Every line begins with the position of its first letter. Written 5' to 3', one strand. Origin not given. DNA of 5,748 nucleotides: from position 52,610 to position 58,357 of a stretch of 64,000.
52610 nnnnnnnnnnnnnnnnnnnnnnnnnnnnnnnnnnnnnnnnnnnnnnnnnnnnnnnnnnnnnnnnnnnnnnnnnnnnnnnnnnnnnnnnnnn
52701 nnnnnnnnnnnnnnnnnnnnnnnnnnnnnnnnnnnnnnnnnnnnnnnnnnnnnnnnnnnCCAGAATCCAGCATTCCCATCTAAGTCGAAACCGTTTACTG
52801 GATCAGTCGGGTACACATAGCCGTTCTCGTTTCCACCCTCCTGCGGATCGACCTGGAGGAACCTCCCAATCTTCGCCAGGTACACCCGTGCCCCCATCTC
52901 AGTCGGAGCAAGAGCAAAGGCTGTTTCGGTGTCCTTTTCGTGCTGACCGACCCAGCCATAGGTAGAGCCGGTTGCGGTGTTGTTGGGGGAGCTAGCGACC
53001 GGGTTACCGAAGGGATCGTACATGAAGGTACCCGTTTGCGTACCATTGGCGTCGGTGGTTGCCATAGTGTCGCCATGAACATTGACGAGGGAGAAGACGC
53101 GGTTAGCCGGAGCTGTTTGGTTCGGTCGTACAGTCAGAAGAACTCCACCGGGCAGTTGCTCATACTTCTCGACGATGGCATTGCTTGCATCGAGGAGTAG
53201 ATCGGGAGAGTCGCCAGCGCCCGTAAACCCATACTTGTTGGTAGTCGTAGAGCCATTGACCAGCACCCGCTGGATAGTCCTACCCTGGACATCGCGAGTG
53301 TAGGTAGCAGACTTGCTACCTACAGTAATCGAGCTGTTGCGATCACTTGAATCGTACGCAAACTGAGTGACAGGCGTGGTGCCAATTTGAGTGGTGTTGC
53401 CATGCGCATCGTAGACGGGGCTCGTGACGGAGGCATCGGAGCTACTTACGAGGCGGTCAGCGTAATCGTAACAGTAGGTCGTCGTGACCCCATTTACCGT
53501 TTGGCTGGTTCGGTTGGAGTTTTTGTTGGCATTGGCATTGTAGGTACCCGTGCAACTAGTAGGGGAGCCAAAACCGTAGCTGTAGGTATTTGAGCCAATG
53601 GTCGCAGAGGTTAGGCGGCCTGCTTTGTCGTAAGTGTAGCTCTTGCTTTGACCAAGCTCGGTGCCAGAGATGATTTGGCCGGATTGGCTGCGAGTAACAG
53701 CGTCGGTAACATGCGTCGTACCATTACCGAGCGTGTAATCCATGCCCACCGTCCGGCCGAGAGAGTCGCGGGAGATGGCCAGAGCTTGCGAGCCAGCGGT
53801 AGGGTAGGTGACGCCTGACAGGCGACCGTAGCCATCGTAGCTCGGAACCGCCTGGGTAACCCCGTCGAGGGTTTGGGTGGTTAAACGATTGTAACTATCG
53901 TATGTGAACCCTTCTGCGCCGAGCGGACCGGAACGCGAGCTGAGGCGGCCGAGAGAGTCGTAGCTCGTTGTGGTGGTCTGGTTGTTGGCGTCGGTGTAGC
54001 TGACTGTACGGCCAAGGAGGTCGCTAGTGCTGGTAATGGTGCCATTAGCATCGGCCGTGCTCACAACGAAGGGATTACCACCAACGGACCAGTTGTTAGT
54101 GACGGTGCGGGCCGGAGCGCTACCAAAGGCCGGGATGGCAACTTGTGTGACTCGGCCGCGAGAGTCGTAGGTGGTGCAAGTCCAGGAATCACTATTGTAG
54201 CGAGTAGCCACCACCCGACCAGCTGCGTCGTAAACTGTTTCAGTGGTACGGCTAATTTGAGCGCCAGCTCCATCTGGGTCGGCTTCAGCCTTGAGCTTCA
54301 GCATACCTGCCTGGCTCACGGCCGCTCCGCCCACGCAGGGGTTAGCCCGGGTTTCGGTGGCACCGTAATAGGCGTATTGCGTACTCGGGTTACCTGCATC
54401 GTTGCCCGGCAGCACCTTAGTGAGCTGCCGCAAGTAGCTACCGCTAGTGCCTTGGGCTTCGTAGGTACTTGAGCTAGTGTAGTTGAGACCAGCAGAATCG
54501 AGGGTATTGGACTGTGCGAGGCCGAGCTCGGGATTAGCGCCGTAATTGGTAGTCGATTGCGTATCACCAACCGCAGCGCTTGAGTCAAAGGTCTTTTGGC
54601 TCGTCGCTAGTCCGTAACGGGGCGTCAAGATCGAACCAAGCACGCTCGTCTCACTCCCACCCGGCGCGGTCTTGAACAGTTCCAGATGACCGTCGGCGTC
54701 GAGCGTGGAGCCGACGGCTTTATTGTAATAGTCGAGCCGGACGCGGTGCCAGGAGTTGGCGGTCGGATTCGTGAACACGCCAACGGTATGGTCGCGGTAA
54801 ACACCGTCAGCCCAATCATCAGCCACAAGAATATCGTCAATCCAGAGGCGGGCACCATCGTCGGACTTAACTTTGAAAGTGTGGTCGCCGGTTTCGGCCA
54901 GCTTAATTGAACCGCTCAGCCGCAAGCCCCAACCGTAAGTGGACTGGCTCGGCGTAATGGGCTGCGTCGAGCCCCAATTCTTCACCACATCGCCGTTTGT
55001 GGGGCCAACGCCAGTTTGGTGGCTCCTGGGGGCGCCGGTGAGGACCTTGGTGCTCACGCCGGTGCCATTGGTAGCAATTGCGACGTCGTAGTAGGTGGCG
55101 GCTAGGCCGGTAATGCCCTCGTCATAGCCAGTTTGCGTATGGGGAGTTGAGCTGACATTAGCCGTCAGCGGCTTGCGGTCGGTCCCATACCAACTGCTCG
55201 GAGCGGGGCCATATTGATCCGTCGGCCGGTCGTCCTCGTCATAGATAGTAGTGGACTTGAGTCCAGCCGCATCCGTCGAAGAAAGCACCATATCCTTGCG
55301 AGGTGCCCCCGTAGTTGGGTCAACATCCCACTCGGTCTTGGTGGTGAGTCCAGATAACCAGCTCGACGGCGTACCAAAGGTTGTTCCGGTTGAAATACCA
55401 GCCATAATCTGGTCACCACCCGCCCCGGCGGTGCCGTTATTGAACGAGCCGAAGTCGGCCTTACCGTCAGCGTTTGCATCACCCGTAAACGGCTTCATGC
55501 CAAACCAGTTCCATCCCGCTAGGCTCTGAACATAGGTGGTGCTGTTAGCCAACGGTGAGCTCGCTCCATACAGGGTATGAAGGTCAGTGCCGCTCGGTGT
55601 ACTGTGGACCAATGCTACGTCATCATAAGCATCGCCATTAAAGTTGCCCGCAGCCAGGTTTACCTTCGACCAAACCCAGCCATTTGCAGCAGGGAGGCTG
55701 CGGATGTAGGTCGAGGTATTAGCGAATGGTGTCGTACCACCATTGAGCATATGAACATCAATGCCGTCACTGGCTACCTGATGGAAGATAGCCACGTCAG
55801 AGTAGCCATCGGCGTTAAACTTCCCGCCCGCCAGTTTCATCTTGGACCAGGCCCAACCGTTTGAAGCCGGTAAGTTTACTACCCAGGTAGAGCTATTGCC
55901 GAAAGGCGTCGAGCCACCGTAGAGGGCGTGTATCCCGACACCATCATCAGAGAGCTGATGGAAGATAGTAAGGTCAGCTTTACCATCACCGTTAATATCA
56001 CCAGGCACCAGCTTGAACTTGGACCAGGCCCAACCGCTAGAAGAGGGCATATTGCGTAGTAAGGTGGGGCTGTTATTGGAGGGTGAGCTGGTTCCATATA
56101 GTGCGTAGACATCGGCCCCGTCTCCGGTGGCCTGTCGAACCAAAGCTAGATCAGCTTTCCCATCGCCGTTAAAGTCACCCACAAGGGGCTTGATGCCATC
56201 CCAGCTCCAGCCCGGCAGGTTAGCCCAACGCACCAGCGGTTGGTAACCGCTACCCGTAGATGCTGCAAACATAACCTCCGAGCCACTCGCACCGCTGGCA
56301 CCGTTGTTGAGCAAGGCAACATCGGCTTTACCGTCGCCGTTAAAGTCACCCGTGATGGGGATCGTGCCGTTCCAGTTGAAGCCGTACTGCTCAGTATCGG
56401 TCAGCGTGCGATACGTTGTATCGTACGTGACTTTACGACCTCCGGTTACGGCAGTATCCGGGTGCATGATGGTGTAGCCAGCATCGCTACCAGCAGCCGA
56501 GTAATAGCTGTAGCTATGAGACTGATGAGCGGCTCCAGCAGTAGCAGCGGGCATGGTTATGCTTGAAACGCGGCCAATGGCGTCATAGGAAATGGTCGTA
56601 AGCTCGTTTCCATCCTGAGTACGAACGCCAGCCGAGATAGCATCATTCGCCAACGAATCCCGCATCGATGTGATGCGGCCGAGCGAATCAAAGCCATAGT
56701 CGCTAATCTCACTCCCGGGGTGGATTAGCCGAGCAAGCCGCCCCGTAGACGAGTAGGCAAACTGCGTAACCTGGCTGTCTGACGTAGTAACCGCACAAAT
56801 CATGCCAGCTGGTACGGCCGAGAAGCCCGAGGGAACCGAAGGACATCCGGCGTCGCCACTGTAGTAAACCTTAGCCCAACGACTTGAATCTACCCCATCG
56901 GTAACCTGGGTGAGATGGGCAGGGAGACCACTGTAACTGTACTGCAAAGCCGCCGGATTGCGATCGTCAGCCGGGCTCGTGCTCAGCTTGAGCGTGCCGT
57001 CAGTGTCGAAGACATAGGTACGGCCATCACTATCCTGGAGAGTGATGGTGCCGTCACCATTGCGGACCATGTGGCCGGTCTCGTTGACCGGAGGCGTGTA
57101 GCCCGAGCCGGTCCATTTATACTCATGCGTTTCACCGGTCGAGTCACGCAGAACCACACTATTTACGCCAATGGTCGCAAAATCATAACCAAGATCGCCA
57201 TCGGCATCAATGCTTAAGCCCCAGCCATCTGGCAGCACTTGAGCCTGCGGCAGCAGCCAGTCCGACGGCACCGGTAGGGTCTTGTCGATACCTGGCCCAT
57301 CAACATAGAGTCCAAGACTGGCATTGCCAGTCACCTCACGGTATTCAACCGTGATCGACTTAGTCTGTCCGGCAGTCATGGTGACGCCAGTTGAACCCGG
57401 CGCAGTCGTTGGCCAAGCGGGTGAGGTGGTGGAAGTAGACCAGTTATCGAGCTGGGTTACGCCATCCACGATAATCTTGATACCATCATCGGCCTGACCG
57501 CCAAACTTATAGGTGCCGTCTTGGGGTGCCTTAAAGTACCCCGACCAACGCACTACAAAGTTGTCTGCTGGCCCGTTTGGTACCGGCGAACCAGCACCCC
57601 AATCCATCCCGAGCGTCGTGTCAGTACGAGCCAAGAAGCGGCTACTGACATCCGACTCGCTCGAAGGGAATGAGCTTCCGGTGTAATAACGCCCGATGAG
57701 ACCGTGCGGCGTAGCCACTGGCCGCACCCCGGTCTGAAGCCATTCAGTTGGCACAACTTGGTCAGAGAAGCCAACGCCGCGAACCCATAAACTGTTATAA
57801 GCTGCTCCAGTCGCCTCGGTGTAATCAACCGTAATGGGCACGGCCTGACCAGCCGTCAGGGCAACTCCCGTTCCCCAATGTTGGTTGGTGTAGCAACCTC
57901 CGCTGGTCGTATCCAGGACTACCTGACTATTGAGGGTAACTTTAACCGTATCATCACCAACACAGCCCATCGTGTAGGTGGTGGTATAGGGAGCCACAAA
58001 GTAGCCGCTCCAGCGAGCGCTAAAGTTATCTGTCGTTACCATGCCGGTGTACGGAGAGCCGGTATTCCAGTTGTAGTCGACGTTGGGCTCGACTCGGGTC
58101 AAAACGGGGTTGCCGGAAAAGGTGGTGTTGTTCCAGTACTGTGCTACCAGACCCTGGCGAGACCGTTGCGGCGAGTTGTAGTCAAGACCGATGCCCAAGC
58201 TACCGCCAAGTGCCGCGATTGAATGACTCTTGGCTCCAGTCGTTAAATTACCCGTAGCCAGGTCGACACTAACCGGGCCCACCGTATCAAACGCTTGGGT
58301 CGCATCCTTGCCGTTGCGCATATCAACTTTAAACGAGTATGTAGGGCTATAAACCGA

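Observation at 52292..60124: Giant membrane-anchored PA14/FG-GAP/RHS polymorphic toxin with a glycine-zipper-like C-terminal domain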

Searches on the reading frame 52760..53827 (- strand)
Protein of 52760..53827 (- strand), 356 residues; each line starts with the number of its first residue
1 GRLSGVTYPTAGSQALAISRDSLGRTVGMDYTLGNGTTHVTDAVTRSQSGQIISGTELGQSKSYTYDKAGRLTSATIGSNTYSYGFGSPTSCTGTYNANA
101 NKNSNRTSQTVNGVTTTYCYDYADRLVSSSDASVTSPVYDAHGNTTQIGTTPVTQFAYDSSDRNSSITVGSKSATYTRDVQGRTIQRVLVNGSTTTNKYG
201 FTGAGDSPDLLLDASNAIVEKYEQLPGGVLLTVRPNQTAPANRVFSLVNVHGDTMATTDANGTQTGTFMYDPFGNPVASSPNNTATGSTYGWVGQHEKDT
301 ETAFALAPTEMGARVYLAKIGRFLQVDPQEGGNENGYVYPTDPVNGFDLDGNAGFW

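Call 93: search_protein_families(library=pfam, proteins=[window:52760-53827:-], max_evalue=0.01)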
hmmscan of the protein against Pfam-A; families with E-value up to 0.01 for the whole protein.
window:52760-53827:- (356 aa): 1 family
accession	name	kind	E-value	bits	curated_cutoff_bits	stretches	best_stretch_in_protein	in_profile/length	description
PF05593.20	RHS_repeat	-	2.5e-13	50.5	22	1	55-76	10-32/38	RHS Repeat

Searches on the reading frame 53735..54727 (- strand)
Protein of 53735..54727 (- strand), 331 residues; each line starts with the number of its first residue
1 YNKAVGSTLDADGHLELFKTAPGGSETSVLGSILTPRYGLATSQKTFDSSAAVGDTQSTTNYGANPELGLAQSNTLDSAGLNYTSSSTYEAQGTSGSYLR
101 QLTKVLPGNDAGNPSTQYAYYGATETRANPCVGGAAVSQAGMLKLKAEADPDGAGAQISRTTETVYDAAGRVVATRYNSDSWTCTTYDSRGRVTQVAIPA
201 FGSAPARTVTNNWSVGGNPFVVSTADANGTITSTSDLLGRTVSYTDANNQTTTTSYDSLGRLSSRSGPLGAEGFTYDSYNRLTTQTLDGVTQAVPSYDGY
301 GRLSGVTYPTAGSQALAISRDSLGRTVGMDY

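Call 93: search_protein_families(library=pfam, proteins=[window:53735-54727:-], max_evalue=0.01)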
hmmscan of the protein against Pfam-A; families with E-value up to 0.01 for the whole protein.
window:53735-54727:- (331 aa): 1 family
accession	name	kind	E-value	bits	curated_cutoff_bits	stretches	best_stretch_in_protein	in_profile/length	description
PF05593.20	RHS_repeat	-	3.5e-11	43.7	22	3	236-271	2-37/38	RHS Repeat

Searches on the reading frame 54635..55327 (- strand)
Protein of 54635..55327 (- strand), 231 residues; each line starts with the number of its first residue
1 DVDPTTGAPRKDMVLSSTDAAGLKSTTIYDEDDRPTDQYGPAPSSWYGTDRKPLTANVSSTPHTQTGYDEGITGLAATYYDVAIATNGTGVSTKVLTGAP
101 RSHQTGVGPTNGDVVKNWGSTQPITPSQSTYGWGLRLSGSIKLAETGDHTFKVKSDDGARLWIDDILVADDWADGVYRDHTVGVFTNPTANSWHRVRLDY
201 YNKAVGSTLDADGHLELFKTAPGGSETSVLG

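Call 93: search_protein_families(library=pfam, proteins=[window:54635-55327:-], max_evalue=0.01)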
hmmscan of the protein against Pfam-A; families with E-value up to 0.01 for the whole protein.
window:54635-55327:- (231 aa): 1 family
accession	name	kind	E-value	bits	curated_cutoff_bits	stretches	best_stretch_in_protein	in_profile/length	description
PF07691.17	PA14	-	6.2e-14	52.5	24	1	107-209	21-127/147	PA14 domain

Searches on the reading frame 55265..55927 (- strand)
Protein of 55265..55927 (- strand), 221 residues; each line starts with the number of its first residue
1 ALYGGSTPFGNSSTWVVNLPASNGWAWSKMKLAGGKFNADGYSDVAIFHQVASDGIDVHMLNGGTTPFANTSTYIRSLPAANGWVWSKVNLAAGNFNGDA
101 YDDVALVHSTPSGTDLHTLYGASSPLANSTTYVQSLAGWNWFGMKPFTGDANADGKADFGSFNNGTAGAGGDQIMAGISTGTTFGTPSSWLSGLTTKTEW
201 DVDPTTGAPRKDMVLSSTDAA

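Call 93: search_protein_families(library=pfam, proteins=[window:55265-55927:-], max_evalue=0.01)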
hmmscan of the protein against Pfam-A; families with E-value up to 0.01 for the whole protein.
window:55265-55927:- (221 aa): 2 families
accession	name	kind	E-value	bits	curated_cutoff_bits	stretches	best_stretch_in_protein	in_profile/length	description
PF13517.12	FG-GAP_3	-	7.4e-05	23.7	26.9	2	37-105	2-60/61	FG-GAP-like repeat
PF01839.29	FG-GAP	-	0.0059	16.9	22.1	0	91-105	5-19/37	FG-GAP repeat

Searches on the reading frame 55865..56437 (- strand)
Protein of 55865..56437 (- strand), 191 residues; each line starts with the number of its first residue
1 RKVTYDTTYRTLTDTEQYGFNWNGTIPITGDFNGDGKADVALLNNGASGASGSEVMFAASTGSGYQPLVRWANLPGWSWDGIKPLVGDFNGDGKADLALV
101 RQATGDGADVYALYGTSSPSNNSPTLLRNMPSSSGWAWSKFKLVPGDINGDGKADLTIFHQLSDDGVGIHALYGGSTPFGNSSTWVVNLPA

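Call 93: search_protein_families(library=pfam, proteins=[window:55865-56437:-], max_evalue=0.01)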
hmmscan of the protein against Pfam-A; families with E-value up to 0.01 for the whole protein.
window:55865-56437:- (191 aa): 3 families
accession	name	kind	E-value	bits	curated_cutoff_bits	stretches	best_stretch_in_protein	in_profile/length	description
PF13517.12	FG-GAP_3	-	1.1e-17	64.8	26.9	3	31-98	1-60/61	FG-GAP-like repeat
PF01839.29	FG-GAP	-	2.6e-14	53.1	22.1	3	24-47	2-25/37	FG-GAP repeat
PF00404.24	Dockerin_1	-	0.008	16.8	22.9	0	87-96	2-14/57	Dockerin type I domain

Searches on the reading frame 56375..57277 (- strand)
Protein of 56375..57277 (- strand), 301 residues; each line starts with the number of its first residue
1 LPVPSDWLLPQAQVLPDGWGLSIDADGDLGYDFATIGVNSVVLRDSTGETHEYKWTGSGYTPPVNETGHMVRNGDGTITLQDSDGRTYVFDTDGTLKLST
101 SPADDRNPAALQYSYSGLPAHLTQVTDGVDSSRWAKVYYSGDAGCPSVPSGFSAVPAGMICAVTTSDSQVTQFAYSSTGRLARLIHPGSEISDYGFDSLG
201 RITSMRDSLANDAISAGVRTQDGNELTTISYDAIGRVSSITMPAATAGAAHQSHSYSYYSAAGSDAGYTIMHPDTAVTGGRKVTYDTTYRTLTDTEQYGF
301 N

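Call 93: search_protein_families(library=pfam, proteins=[window:56375-57277:-], max_evalue=0.01)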
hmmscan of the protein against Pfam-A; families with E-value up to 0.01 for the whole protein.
window:56375-57277:- (301 aa): 1 family
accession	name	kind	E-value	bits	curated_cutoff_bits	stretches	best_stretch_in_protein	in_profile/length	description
PF05593.20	RHS_repeat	-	5.6e-07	30.3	22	1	175-208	1-34/38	RHS Repeat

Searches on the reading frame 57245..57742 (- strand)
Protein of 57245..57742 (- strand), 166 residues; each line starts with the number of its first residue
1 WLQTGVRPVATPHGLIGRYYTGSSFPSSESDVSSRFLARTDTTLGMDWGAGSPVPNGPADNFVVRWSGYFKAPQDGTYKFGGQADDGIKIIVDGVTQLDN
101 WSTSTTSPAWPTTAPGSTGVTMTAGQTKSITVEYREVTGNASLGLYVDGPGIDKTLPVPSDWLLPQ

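Call 93: search_protein_families(library=pfam, proteins=[window:57245-57742:-], max_evalue=0.01)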
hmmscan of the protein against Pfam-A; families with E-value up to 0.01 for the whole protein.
window:57245-57742:- (166 aa): 2 families
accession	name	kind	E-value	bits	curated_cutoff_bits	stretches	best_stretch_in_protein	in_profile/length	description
PF07691.17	PA14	-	2.2e-23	83.1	24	1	13-158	3-144/147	PA14 domain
PF10528.15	GLEYA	-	2.5e-09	37.7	26.2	1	62-147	1-89/91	GLEYA domain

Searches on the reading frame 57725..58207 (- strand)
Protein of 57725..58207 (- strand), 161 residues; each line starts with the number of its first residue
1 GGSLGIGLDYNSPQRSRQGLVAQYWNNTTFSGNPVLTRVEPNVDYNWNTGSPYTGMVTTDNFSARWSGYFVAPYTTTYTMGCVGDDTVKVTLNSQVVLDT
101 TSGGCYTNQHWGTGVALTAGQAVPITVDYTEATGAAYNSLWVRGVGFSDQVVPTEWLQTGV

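Call 93: search_protein_families(library=pfam, proteins=[window:57725-58207:-], max_evalue=0.01)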
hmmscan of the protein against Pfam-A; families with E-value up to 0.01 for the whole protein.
window:57725-58207:- (161 aa): 2 families
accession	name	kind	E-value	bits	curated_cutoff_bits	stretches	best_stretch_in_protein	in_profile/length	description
PF07691.17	PA14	-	1e-21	77.7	24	1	16-138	1-127/147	PA14 domain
PF10528.15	GLEYA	-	1.5e-07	32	26.2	1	62-138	1-85/91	GLEYA domain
